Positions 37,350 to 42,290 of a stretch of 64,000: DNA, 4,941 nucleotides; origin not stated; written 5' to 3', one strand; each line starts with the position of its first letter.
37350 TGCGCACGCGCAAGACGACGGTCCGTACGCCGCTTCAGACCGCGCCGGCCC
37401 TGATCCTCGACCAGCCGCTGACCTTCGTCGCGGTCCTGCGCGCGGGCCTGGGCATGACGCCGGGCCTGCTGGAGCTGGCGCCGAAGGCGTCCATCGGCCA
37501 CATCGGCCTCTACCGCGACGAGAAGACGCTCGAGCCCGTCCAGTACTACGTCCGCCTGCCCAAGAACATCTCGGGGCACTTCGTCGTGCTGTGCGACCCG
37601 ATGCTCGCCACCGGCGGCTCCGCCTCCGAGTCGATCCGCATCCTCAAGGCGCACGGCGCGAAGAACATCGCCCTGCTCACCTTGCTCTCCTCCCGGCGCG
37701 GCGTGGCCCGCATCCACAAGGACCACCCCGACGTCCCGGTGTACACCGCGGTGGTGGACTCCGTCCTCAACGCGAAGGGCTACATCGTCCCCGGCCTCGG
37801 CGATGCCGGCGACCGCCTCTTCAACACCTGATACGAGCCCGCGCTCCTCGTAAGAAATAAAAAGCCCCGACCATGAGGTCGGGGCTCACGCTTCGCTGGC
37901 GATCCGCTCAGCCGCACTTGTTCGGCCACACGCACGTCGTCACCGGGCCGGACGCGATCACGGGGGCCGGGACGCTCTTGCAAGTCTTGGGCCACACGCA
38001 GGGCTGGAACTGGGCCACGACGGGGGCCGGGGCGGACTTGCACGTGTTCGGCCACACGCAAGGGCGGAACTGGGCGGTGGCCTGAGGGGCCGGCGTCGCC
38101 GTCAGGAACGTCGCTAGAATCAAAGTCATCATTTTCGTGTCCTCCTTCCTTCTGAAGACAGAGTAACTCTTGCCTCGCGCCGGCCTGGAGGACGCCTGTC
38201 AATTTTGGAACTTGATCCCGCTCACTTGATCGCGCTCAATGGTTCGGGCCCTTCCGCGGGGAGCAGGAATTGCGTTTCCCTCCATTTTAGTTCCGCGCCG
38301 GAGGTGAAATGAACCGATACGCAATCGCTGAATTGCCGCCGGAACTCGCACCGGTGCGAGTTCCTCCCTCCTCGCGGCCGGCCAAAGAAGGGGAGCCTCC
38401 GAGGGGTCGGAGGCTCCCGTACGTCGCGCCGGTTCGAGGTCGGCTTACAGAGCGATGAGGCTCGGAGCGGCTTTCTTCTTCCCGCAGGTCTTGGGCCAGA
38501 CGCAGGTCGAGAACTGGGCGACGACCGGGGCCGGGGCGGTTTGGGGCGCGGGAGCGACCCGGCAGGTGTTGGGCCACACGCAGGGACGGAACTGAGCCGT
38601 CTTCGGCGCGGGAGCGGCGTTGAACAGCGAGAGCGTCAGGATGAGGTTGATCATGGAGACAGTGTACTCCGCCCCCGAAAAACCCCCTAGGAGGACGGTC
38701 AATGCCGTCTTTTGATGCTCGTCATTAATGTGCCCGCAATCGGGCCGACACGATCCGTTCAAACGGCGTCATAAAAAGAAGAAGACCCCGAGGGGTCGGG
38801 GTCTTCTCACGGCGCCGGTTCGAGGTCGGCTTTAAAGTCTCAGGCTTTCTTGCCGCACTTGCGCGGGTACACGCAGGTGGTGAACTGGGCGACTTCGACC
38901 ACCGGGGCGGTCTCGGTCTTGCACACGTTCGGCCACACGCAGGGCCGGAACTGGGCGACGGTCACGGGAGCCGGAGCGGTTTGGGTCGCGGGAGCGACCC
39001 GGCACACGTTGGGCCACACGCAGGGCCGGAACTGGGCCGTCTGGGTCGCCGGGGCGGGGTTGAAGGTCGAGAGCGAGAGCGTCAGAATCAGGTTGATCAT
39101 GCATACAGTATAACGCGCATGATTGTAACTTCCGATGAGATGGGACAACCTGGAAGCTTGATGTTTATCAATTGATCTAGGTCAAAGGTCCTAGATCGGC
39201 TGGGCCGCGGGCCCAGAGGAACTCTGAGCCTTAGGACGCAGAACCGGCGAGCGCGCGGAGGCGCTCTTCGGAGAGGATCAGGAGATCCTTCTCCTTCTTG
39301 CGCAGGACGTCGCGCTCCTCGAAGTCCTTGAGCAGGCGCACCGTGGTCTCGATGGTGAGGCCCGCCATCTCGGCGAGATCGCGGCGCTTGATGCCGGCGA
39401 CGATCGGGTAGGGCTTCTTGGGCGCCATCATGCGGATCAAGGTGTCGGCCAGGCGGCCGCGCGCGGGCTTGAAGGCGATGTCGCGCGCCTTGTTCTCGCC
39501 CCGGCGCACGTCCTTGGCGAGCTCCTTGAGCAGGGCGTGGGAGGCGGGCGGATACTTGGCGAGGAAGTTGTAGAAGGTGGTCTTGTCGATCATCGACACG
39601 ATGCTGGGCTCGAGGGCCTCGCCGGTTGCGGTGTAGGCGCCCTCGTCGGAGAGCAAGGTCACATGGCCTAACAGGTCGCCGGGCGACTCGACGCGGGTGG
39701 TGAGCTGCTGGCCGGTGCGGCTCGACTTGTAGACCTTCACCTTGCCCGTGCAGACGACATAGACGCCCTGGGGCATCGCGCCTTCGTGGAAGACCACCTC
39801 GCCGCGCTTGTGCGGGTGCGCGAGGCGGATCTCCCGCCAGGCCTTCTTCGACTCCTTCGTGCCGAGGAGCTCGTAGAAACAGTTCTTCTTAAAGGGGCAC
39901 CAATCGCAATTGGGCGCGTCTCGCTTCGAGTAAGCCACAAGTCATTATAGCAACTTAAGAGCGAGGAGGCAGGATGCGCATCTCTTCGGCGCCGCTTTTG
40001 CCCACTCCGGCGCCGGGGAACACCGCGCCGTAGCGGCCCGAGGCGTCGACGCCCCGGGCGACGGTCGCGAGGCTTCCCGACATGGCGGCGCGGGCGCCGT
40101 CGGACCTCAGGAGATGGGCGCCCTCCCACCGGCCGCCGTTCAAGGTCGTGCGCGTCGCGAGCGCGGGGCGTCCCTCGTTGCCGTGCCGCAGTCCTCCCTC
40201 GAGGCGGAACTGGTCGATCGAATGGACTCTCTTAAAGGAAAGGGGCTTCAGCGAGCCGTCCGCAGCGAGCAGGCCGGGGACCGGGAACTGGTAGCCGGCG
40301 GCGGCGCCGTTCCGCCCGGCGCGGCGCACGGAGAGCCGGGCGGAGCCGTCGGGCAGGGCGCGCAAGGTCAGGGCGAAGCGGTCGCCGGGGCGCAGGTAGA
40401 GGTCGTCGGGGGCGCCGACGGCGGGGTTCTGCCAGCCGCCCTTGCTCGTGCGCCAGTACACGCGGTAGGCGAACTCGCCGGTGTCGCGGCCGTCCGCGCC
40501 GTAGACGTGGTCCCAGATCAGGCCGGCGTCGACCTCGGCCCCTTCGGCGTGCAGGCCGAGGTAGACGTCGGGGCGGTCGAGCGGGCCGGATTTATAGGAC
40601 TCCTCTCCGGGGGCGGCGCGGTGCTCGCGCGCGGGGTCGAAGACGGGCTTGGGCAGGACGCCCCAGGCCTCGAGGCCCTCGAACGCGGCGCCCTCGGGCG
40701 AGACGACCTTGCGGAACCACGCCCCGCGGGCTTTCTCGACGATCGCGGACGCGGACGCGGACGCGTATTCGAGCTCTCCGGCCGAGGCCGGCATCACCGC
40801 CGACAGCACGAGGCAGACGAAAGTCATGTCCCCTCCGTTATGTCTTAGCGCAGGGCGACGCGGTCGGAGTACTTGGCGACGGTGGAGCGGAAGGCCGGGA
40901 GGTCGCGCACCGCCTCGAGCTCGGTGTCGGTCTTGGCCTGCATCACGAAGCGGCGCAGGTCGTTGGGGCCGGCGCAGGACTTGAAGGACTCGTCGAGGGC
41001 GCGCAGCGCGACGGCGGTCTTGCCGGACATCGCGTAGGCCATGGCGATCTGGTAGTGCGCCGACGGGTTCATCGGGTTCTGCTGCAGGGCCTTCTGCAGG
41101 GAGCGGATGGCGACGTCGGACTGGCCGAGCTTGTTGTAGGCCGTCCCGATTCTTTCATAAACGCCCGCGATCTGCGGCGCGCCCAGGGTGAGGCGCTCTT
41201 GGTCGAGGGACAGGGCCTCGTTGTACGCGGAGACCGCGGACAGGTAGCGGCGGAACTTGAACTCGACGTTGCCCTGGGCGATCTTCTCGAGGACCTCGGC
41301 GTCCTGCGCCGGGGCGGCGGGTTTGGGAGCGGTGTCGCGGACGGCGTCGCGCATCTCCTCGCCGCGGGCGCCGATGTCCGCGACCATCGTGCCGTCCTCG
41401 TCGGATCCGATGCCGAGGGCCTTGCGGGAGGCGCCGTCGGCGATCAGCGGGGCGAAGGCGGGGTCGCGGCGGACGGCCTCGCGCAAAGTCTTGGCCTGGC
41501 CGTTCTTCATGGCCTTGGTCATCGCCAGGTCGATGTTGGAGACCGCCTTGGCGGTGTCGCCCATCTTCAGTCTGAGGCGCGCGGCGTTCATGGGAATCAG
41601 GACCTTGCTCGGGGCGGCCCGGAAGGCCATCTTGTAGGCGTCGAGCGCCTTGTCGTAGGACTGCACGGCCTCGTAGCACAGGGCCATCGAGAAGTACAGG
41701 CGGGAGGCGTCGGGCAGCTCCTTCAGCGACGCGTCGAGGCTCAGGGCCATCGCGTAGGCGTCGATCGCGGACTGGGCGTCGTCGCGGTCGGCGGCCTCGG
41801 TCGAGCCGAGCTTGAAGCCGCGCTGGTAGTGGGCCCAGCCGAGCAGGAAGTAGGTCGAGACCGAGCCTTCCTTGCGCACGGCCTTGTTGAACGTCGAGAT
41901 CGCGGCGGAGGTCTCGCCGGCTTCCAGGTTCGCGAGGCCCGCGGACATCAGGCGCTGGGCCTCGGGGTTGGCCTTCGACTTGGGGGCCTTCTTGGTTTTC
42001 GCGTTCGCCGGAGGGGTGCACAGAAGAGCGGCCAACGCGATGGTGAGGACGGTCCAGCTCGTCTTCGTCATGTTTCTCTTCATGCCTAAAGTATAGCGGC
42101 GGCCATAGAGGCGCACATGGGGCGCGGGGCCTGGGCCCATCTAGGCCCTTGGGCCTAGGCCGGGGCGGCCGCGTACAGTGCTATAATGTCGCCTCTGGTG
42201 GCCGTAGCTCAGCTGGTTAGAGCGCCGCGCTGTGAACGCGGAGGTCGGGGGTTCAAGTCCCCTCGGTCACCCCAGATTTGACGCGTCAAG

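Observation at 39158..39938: FNR-type regulator (C-X2-C-X5-C) with a perfect TTGAT-N4-ATCAA box aimed at the adjacent repeat-peptide gene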

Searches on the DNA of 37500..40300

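Call 46: search_rna_families(source=window, start=37500, end=40300, threshold=evalue, max_evalue=1)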
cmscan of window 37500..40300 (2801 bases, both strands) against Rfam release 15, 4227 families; matches with E-value up to 1: 2.
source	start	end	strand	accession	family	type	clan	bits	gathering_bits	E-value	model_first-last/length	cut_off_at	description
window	38346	38419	+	RF02790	sodF_sRNA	Gene; sRNA;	-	23.9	46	0.82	1-90/90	no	sodF sRNA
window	37857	37902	-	RF02837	anti-hemB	Gene; sRNA;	-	17.7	49.5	0.67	1-81/81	no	Burkholderia RNA 7 (anti-hemB)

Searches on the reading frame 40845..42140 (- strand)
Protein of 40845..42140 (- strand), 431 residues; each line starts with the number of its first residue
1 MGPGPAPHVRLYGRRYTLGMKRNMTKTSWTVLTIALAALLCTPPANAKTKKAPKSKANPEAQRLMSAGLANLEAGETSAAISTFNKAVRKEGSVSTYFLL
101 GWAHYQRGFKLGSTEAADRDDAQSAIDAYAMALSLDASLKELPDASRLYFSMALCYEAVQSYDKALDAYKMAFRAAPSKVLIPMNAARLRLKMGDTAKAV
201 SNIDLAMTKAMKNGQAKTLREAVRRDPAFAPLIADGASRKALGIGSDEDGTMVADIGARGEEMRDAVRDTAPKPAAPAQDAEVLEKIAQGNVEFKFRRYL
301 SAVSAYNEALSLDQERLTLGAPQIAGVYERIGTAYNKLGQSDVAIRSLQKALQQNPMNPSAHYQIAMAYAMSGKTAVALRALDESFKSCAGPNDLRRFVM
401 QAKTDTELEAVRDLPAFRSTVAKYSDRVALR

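Call 4: search_protein_families(library=pfam, proteins=[window:40845-42140:-], max_evalue=0.01)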
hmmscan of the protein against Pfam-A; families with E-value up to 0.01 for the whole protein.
window:40845-42140:- (431 aa): 18 families
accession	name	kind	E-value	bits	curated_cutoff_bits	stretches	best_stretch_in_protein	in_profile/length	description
PF13424.12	TPR_12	-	1.6e-15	57.4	30.1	2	290-353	10-73/77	Tetratricopeptide repeat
PF00515.34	TPR_1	-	4.2e-15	55.3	27.8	2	147-177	2-32/34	Tetratricopeptide repeat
PF07719.23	TPR_2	-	9.9e-15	53.8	27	0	147-177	2-32/34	Tetratricopeptide repeat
PF13432.12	TPR_16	-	2.5e-13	50.6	32.7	1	331-383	3-55/65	Tetratricopeptide repeat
PF13414.12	TPR_11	-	7.2e-13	48.4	26.8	1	332-373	1-42/42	TPR repeat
PF13428.12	TPR_14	-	1.4e-11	44.3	23.5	0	148-178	3-33/44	Tetratricopeptide repeat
PF13181.12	TPR_8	-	2.1e-10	40.3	25.7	1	326-356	2-32/34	Tetratricopeptide repeat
PF13371.12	TPR_9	-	3.9e-10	40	35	1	155-223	4-72/73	Tetratricopeptide repeat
PF13174.12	TPR_6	-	1.3e-08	35.4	26.3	0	330-356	5-31/33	Tetratricopeptide repeat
PF14559.12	TPR_19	-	9.2e-08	32.7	25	1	339-384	5-50/68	Tetratricopeptide repeat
PF13431.12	TPR_17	-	1.2e-07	31.8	24.4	0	348-375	2-29/34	Tetratricopeptide repeat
PF20308.4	TPR-S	-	1.3e-06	29.3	27.6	1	54-136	14-89/102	Tetratricopeptide Repeats-Sensor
PF14561.12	TPR_20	-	9.9e-06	26.2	25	1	343-387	6-50/90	Tetratricopeptide repeat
PF12569.14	NatA_aux_su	-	5.9e-05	22.6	33.3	0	148-206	194-252/515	N-terminal acetyltransferase A, auxiliary subunit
PF03704.23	BTAD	-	0.00012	22.9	22.1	1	326-383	63-120/146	Bacterial transcriptional activator domain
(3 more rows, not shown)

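Call 5: search_protein_families(library=ncbifam, proteins=[window:40845-42140:-], max_evalue=0.01)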
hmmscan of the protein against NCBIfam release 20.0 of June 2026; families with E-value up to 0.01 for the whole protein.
window:40845-42140:- (431 aa): 17 families
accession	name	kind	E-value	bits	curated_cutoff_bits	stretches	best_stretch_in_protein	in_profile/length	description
NF040959.1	MamA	equivalog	6.9e-15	55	200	2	302-387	21-99/204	magnetosome protein MamA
NF002725.1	PRK02603.1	equivalog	6.9e-14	52.2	143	2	299-383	51-130/173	photosystem I assembly protein Ycf3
TIGR02552.1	LcrH_SycD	equivalog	2.2e-13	50.1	104.8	2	146-223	52-129/136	SycD/LcrH family type III secretion system chaperone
NF047558.1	TPR_END_plus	domain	2.4e-12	46.6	32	1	361-419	1-53/56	TPR end-of-group domain-containing protein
TIGR02917.1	PEP_TPR_lipo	equivalog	2e-10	39.3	312.2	1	319-387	595-663/899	XrtA/PEP-CTERM system TPR-repeat protein PrsT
TIGR02521.1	type_IV_pilW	equivalog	5.5e-10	39.2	154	1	320-380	26-86/234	type IV pilus biogenesis/stability protein PilW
NF047371.1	FlcA_CTERM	equivalog_domain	1.6e-08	33.5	300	1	341-391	329-379/646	periplasmic flagellar collar protein FlcA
NF033762.1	social_mot_Tgl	equivalog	3.9e-07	29.7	225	1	289-406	106-219/252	social motility TPR repeat lipoprotein Tgl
NF033920.0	C39_PA2778_fam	equivalog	7.2e-06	25.6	150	1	130-208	174-252/255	PA2778 family cysteine peptidase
NF052230.1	T9SS_PorE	exception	5.2e-05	21.7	600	1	140-219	51-130/648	PorE family type IX secretion system protein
NF040561.1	PrimPol_Msp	equivalog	0.00051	18.7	200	0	327-380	27-81/515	CRISPR-associated primase-polymerase type A1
NF041522.1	TPR_sll0314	equivalog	0.00089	18.6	225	1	328-386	183-241/275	Sll0314/Alr1548 family TPR repeat-containing protein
NF008757.0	PRK11788.1-5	equivalog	0.0018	17.5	363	0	283-415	214-338/388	lipopolysaccharide assembly protein LapB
NF008391.2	PRK11189.1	equivalog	0.0034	16.9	250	0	322-385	96-159/297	lipoprotein NlpI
NF008520.0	PRK11447.1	equivalog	0.0039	15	858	1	307-386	253-330/1157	cellulose synthase complex outer membrane protein BcsC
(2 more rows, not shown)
